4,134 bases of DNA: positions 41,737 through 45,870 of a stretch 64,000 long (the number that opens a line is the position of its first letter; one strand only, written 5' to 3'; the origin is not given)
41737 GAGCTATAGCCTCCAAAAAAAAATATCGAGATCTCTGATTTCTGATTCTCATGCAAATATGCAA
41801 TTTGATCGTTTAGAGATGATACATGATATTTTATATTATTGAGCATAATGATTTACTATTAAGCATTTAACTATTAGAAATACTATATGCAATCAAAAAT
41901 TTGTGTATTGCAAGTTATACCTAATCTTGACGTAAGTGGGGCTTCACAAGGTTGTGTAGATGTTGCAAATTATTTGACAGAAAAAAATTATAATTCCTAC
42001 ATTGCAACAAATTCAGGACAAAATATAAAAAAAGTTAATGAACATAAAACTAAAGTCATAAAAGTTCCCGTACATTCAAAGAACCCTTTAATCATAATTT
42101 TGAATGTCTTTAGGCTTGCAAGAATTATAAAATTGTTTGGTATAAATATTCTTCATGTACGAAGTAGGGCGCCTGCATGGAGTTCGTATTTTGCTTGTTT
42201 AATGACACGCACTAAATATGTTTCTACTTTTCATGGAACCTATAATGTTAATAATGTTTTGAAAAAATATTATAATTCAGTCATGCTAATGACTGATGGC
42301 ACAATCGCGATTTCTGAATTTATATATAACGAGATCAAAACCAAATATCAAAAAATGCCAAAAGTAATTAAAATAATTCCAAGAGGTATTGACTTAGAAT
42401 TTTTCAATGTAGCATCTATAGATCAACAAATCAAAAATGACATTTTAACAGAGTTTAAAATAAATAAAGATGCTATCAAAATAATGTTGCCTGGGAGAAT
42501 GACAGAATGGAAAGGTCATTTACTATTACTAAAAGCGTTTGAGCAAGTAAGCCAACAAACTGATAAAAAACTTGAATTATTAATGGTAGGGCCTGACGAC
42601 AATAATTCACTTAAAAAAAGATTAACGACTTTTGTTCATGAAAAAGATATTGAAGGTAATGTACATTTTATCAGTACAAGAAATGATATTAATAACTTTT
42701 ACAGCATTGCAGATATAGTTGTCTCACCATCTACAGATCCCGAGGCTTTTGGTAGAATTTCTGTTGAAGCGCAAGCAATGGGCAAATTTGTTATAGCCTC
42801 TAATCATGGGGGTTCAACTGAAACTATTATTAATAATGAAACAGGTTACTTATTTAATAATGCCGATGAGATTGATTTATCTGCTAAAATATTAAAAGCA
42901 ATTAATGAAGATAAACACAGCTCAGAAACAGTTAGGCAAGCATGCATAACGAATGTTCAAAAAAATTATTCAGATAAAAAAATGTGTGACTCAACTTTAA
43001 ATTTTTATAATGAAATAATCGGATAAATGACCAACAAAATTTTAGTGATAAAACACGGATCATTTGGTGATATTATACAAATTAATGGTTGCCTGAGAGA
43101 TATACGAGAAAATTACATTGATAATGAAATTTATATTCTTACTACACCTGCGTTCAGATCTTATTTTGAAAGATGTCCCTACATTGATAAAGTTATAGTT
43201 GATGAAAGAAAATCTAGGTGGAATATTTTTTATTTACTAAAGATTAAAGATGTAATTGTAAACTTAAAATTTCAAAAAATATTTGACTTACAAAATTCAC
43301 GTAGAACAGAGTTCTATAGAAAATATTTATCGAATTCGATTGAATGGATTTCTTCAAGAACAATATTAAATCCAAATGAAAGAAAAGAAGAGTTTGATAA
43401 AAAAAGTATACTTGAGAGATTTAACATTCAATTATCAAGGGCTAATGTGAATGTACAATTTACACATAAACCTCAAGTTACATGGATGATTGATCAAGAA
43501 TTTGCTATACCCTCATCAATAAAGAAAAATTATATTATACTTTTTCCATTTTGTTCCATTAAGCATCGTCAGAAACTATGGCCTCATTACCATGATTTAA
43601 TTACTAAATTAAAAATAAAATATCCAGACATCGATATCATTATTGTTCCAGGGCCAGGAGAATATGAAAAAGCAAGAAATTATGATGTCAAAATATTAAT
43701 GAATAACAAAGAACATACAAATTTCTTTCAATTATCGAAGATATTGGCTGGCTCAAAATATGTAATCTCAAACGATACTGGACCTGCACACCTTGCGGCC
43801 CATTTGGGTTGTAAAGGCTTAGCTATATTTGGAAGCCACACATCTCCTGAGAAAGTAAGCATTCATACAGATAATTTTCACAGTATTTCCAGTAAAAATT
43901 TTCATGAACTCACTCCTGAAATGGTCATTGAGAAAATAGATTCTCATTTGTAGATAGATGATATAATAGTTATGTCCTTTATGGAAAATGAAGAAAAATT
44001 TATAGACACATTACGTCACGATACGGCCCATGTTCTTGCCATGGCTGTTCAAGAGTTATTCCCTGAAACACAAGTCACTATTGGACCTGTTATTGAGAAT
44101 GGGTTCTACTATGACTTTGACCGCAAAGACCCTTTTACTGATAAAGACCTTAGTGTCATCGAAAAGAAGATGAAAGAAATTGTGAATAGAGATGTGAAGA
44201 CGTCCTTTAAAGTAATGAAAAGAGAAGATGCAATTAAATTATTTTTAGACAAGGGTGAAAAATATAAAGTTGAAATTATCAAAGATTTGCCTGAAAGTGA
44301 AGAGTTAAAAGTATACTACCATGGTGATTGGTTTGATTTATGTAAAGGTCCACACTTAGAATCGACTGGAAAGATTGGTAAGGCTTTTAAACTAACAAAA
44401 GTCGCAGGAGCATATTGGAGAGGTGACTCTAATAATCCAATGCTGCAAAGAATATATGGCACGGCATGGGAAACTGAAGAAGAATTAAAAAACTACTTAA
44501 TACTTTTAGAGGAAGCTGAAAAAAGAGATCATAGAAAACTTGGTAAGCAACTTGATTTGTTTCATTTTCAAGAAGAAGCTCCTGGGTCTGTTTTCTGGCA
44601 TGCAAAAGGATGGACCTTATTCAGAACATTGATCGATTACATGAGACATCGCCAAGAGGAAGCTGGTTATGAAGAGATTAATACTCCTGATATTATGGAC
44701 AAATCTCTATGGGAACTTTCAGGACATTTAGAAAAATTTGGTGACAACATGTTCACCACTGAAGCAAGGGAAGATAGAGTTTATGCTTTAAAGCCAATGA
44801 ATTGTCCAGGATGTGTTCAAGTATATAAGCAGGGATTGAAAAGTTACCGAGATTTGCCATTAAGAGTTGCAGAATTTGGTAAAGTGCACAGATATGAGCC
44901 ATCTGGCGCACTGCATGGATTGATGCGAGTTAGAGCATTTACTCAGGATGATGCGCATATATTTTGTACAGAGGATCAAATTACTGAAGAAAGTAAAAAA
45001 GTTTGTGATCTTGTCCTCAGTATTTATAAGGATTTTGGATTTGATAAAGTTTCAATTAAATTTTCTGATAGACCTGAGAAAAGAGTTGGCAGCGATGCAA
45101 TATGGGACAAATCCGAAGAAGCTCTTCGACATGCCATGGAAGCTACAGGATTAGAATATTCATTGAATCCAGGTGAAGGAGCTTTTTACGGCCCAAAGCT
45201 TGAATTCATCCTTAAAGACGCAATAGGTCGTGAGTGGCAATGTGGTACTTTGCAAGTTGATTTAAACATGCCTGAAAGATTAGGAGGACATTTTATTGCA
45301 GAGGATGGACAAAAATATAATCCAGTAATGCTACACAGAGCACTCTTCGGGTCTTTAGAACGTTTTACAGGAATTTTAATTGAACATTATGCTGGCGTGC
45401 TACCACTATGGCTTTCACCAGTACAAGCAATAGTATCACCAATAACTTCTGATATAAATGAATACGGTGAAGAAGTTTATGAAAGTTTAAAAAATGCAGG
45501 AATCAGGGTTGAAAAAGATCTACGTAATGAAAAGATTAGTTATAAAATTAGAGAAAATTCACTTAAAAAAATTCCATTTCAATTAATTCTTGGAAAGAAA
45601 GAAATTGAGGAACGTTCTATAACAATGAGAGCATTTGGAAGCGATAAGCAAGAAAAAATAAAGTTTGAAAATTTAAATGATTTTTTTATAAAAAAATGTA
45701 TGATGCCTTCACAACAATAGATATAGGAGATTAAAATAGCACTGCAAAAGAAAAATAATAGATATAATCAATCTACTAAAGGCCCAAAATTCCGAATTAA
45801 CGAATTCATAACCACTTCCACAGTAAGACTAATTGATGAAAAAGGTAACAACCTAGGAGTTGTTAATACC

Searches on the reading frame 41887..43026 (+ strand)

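Call 85: search_protein_families(library=pfam, proteins=[window:41887-43026:+], max_evalue=0.00001)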
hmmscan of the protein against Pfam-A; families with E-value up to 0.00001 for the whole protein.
window:41887-43026:+ (379 aa): 4 families
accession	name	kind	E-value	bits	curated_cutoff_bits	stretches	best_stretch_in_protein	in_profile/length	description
PF00534.26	Glycos_transf_1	-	3.1e-34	118.4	26.4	1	189-350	8-167/172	Glycosyl transferases group 1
PF13692.12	Glyco_trans_1_4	-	2.8e-26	92.9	27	1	198-340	3-141/142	Glycosyl transferases group 1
PF13439.12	Glyco_transf_4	-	3.1e-23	83.1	28.5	1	16-171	1-169/170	Glycosyltransferase Family 4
PF13477.12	Glyco_trans_4_2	-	8.5e-06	26.4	23.4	0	24-125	14-118/139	Glycosyl transferase 4-like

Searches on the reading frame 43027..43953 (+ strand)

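Call 85: search_protein_families(library=pfam, proteins=[window:43027-43953:+], max_evalue=0.00001)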
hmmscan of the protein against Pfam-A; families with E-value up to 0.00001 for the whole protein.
window:43027-43953:+ (308 aa): 1 family
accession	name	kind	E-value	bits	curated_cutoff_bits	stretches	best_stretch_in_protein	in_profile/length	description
PF01075.23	Glyco_transf_9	-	4.1e-13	49.7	22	1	122-289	77-229/247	Glycosyltransferase family 9 (heptosyltransferase)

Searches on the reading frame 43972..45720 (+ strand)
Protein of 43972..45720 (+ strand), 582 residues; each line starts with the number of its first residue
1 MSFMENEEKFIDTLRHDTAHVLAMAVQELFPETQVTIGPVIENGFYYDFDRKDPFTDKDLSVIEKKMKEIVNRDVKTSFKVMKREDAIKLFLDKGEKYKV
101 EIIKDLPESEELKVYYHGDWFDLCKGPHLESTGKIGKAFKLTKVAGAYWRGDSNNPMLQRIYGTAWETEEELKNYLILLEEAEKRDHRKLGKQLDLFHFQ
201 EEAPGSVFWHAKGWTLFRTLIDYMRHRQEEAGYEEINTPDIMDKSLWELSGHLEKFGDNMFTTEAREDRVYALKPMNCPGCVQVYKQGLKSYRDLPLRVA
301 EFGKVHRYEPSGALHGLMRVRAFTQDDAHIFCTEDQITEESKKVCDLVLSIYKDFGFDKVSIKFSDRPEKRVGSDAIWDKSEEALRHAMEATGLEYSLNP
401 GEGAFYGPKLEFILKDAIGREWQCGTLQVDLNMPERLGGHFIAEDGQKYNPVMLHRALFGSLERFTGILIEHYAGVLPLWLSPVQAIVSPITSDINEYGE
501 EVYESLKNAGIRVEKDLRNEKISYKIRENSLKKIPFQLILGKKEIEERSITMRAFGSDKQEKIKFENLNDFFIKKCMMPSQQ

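Call 85: search_protein_families(library=pfam, proteins=[window:43972-45720:+], max_evalue=0.00001)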
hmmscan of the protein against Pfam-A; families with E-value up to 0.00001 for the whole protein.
window:43972-45720:+ (582 aa): 3 families
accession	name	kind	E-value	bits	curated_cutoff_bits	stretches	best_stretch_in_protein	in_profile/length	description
PF00587.30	tRNA-synt_2b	-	2.4e-47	161.8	29.3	1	261-473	1-179/179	tRNA synthetase class II core domain (G, H, P, S and T)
PF03129.25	HGTP_anticodon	-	1.6e-21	76.7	21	1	485-574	1-93/94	Anticodon binding domain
PF07973.19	tRNA_SAD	-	4.3e-16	59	24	1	113-162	2-44/44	Threonyl and Alanyl tRNA synthetase second additional domain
